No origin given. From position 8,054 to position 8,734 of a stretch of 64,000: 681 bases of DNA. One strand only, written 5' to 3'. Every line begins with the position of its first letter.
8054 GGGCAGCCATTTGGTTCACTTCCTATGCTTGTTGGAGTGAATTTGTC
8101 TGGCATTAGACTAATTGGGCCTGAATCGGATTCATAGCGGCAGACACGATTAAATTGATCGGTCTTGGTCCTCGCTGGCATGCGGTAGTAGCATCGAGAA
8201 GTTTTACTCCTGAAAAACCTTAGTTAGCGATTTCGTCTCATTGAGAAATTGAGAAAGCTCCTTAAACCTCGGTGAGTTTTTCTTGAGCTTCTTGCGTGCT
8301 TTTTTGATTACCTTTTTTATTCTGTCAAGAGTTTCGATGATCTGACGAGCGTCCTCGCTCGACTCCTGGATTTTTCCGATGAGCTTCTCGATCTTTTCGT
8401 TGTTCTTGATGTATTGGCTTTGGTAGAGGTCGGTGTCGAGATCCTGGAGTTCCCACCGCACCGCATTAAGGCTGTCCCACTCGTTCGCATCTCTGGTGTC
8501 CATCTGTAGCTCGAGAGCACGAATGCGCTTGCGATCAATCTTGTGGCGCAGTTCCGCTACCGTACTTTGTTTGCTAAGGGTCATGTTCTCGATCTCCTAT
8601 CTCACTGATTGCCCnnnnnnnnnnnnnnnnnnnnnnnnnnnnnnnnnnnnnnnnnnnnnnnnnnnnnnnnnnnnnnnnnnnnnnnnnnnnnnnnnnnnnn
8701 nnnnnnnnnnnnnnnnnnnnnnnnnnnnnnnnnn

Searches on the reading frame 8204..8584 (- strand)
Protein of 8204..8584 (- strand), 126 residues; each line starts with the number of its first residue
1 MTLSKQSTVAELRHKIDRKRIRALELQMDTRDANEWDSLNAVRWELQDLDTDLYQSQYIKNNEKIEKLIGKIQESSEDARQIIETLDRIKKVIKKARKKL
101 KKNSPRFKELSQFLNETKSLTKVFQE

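Call 3: search_protein_families(library=pfam, proteins=[window:8204-8584:-], max_evalue=0.1)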
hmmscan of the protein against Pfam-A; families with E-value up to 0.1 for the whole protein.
window:8204-8584:- (126 aa): 10 families
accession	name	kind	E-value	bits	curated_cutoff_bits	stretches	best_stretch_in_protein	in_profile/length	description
PF06160.17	EzrA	-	0.0013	17.6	39.6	1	37-117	75-155/557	Septation ring formation regulator, EzrA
PF05960.17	DUF885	-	0.0038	17.3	32.4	1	10-119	45-157/532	Bacterial protein of unknown function (DUF885)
PF12699.13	phiKZ_IP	-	0.0054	16.4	27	1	56-118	294-360/387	phiKZ-like phage internal head proteins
PF10279.14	Latarcin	-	0.037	14.7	25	1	44-102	7-62/64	Latarcin precursor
PF11236.13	DUF3037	-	0.041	14.5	22.6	0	52-118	28-89/118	Protein of unknown function (DUF3037)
PF04048.20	Sec8_N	-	0.051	13.9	26.8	1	63-125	72-137/142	Exocyst complex component Sec8 N-terminal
PF11262.13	Tho2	-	0.061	12.9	23.1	1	44-117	13-91/305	Transcription factor/nuclear export subunit protein 2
PF04124.18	Dor1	-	0.061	12.6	23.3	1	40-123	24-106/339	Dor1-like family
PF13758.11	Prefoldin_3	-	0.07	13.6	23.4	1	25-102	13-89/99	Prefoldin subunit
PF12296.13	HsbA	-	0.082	13.8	33.5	0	75-111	60-96/121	Hydrophobic surface binding protein A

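Call 4: search_protein_families(library=padloc, proteins=[window:8204-8584:-], max_evalue=0.1)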
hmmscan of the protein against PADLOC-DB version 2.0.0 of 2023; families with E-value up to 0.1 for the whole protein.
window:8204-8584:- (126 aa): 6 families
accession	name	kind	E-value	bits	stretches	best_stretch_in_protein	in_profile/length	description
PDLC00566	JetA3|JetA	-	0.00011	19.2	1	77-119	208-252/503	Unknown function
PDLC03865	LmuB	-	0.00098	15.4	1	5-119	571-696/1007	-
PDLC04526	PDC-M22B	-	0.0014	15.4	1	38-123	178-263/535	-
PDLC00103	GajB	-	0.0074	13.2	1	20-125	393-499/612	UrvD helicase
PDLC00006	DruC1|DruC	-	0.031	10.7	1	10-119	185-290/626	Unknown function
PDLC03859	LmuB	-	0.066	10.4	1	6-115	380-476/611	-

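Call 5: search_protein_families(library=ncbifam, proteins=[window:8204-8584:-], max_evalue=0.1)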
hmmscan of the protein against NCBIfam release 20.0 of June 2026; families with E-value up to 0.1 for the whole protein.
window:8204-8584:- (126 aa): 8 families
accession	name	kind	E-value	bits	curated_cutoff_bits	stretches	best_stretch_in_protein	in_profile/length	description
TIGR02169.1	SMC_prok_A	equivalog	0.0058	14.4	729.4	1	5-116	335-446/1165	chromosome segregation protein SMC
NF045487.1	ASRP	equivalog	0.012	14.2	300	1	6-119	162-277/593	archaea-specific SMC-related protein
TIGR01734.1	D-ala-DACP-lig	equivalog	0.027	13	559.85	1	39-95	403-468/504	D-alanine--poly(phosphoribitol) ligase subunit DltA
NF041751.2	sbcc_Staph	equivalog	0.035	12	920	1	34-122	295-383/1007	exonuclease subunit SbcC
NF008935.0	PRK12292.1-1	equivalog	0.036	13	350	1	45-122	175-248/382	ATP phosphoribosyltransferase regulatory subunit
TIGR00019.1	prfA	equivalog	0.043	12.7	423.25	1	37-112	8-82/361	peptide chain release factor 1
NF002572.0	PRK02224.1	equivalog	0.045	12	1087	1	5-117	528-646/888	DNA double-strand break repair ATPase Rad50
NF011901.0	PRK15374.1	equivalog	0.067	11.9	828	1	56-111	120-175/593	type III secretion system needle tip complex protein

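Call 52: search_protein_families(library=phrogs, proteins=[window:8204-8584:-], max_evalue=0.01)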
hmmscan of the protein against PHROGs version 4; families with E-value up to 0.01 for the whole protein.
window:8204-8584:- (126 aa): 1 family
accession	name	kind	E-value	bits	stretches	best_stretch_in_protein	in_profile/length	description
phrog_4704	-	tail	0.0033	17.2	1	7-117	94-182/625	tail length tape measure protein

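Call 69: list_cluster_members(proteins=[P0001, P0121, P0153, window:8204-8584:-, P0004, P0149])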
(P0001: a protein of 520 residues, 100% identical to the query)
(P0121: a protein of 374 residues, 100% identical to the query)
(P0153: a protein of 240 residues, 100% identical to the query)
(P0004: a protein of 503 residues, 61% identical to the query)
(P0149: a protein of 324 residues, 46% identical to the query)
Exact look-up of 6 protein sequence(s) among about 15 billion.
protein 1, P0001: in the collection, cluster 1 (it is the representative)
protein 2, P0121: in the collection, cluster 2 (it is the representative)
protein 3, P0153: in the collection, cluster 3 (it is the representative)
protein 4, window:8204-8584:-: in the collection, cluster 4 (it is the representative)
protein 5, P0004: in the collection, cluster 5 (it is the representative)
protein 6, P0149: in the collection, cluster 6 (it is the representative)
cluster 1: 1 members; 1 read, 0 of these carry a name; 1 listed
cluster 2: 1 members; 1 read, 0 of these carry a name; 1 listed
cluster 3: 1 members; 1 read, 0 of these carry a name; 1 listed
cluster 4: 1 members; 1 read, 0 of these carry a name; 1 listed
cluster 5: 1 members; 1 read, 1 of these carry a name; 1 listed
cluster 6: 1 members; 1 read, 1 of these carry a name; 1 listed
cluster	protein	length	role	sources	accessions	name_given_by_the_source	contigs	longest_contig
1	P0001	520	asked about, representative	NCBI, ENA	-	-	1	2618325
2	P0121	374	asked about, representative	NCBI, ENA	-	-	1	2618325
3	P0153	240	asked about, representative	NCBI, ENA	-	-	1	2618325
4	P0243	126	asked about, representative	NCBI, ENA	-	-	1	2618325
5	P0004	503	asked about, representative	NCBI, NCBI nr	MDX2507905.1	MAG: MBL fold metallo-hydrolase [Gammaproteobacteria bacterium] | MBL fold metallo-hydrolase [Gammaproteobacteria bacterium]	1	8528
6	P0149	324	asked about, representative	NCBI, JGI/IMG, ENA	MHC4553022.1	MAG: hypothetical protein ACYSUT_09710 [Planctomycetota bacterium] | hypothetical protein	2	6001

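Call 93: search_solved_structures(query=window:8204-8584:-, max_evalue=10)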
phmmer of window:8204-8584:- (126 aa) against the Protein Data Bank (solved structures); distinct sequences matched with E-value up to 10: 8.
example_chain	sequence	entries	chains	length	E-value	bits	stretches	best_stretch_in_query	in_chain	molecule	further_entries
1nwm_X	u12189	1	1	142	1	13.2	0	59-123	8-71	ADP-ribosylation factor binding protein GGA1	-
1naf_A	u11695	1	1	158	1.4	12.7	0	60-123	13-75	ADP-ribosylation factor binding protein GGA1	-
3g67_A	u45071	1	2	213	2.5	11.9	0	56-117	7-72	Methyl-accepting chemotaxis protein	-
1o3x_A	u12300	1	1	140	2.9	11.7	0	62-123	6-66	ADP-ribosylation factor binding protein GGA1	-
3g6b_A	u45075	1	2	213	3.2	11.6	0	56-116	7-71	Methyl-accepting chemotaxis protein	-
7bqr_A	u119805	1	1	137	3.2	11.5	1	65-109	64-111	Mussoc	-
9r1o_A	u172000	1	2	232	6.1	10.7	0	64-122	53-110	sc-apCC-6-DPH-NR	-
7lz3_A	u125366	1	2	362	6.9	10.5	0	63-114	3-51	Cyclic GMP-AMP synthase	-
